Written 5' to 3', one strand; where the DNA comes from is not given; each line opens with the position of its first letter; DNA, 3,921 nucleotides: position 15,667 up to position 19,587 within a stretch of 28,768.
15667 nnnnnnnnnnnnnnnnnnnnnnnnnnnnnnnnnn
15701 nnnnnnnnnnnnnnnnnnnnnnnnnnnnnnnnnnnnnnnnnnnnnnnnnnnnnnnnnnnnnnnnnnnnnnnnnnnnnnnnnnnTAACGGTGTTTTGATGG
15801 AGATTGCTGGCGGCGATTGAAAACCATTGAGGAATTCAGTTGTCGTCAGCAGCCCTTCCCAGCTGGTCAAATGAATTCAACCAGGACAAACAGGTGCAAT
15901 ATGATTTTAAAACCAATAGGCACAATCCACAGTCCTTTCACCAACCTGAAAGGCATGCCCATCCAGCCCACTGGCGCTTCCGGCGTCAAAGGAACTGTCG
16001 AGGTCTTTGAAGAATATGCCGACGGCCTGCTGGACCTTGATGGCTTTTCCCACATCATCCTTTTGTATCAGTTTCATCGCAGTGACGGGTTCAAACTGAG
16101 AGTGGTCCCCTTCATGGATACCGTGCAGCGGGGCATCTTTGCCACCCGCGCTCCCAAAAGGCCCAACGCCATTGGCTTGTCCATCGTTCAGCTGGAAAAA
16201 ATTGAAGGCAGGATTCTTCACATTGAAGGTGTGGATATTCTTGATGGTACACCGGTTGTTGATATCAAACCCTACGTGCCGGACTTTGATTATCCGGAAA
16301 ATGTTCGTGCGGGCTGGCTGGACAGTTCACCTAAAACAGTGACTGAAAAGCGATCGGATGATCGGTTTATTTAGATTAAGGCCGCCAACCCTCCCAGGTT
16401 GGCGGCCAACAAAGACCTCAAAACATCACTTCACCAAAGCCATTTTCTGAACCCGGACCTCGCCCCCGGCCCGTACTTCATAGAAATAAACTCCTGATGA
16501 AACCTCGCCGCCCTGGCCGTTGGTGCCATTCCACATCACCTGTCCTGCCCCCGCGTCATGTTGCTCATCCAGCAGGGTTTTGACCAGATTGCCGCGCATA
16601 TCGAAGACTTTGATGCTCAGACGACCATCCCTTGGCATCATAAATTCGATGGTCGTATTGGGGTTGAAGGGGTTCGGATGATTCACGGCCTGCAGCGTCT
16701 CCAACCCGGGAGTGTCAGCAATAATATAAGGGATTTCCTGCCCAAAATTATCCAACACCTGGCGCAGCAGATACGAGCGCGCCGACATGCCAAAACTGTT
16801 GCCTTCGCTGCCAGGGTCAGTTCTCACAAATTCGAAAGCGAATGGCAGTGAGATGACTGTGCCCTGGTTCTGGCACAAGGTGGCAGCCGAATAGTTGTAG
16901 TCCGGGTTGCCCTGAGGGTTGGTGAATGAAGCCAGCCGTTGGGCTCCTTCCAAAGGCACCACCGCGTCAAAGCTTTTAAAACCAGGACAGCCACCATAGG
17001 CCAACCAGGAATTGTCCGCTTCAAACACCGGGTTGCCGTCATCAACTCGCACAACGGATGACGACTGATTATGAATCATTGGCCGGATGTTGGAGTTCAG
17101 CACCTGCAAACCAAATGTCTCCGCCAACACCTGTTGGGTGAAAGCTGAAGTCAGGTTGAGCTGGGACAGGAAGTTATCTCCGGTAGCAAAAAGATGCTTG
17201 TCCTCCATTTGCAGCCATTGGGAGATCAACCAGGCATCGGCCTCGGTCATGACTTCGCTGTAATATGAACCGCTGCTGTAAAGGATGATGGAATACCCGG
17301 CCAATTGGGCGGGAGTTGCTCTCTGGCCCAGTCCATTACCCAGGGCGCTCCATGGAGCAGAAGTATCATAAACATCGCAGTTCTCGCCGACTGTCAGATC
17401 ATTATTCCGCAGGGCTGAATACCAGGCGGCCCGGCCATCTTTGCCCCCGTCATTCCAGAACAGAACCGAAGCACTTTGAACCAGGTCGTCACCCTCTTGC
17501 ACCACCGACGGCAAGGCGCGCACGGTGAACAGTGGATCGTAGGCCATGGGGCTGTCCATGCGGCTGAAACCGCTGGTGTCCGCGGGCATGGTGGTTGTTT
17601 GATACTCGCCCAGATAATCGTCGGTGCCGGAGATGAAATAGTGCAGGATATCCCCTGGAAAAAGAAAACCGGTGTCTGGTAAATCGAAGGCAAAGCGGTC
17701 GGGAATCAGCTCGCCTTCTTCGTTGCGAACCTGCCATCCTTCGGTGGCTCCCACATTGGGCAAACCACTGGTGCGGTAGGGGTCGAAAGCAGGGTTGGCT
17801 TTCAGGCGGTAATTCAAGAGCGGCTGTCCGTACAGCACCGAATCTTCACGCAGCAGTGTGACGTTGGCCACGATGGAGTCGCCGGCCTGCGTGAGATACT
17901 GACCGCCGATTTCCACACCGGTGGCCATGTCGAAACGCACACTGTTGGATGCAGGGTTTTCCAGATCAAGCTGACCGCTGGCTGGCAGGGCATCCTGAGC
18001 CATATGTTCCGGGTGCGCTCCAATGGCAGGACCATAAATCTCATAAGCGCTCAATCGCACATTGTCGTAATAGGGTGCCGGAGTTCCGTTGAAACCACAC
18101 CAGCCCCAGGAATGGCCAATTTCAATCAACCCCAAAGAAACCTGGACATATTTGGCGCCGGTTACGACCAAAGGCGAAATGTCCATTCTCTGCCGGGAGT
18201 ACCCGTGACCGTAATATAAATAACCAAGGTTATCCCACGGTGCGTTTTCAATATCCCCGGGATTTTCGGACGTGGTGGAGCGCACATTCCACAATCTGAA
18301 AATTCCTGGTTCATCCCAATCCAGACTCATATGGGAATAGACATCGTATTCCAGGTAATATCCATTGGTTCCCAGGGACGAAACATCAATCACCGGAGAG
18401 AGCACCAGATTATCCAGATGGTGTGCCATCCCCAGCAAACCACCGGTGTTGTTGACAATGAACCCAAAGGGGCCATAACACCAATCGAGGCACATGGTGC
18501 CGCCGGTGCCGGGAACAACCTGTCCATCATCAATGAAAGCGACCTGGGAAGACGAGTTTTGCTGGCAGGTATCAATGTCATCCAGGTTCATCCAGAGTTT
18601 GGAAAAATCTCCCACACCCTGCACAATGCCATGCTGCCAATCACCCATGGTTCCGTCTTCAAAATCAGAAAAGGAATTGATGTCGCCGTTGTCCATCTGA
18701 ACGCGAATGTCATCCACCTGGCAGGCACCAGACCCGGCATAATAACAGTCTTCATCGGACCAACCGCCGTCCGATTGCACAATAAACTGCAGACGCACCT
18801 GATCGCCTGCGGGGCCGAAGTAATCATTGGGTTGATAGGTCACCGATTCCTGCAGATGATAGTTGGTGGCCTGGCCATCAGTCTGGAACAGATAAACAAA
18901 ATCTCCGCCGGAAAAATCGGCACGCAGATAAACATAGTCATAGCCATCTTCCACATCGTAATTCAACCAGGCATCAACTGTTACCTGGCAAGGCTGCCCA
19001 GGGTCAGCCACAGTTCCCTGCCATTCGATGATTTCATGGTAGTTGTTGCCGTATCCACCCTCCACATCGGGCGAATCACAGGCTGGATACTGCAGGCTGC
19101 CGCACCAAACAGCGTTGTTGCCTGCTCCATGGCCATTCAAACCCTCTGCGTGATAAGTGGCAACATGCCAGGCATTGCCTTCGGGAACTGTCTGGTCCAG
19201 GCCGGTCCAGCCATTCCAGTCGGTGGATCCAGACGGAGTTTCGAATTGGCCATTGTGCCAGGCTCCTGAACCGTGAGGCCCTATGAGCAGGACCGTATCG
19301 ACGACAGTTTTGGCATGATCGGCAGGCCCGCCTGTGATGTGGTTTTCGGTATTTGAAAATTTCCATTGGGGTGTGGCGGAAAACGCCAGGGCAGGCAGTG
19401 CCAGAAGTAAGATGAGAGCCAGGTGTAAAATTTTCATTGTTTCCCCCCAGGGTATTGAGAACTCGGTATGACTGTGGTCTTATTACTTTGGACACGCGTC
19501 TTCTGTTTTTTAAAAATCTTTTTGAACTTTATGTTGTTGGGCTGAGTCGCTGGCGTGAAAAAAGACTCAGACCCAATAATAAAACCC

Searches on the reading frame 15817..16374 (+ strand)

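Call 13: search_protein_families(library=pfam, proteins=[window:15817-16374:+], max_evalue=0.001)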
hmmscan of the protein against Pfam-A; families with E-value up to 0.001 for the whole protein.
window:15817-16374:+ (185 aa): 1 family
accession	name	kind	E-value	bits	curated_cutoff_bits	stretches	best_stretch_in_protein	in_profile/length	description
PF01980.22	TrmO_N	-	1.8e-42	144.7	26.8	1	46-158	1-116/116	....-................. O N-terminal domain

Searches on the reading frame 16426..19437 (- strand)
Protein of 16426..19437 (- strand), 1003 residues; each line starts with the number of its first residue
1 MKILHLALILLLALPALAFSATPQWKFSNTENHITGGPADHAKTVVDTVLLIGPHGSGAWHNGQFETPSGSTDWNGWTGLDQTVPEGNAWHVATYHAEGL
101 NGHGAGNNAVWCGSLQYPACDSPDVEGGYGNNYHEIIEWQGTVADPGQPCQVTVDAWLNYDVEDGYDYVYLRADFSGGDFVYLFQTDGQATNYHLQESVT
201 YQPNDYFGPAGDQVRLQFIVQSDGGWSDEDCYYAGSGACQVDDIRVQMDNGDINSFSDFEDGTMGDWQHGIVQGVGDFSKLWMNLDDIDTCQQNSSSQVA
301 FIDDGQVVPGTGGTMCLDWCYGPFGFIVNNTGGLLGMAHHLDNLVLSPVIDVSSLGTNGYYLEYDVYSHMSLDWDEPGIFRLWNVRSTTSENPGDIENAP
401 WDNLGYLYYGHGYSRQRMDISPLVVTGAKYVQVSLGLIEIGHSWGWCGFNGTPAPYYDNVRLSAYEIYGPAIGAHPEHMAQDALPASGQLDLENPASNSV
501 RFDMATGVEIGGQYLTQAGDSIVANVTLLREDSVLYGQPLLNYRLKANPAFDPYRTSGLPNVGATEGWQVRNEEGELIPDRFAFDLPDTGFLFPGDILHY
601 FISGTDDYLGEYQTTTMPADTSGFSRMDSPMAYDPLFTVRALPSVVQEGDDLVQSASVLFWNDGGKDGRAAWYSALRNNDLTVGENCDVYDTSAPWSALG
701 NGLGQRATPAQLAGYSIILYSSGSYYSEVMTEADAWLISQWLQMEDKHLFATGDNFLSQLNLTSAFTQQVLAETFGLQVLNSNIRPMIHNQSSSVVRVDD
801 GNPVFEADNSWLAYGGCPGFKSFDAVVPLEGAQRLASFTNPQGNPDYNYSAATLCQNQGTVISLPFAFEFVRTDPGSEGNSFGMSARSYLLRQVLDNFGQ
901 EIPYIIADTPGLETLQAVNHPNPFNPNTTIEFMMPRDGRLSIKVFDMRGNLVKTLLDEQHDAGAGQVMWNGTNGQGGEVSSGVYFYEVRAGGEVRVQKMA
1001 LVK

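Call 13: search_protein_families(library=pfam, proteins=[window:16426-19437:-], max_evalue=0.001)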
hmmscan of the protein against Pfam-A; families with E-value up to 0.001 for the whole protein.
window:16426-19437:- (1003 aa): 2 families
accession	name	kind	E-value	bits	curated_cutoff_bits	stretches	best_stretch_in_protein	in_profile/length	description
PF13860.13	FlgD_ig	-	1.6e-07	31.7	27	1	939-990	24-75/79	FlgD Ig-like domain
PF18962.6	Por_Secre_tail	-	1.2e-05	26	27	1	921-999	3-73/75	Secretion system C-terminal sorting domain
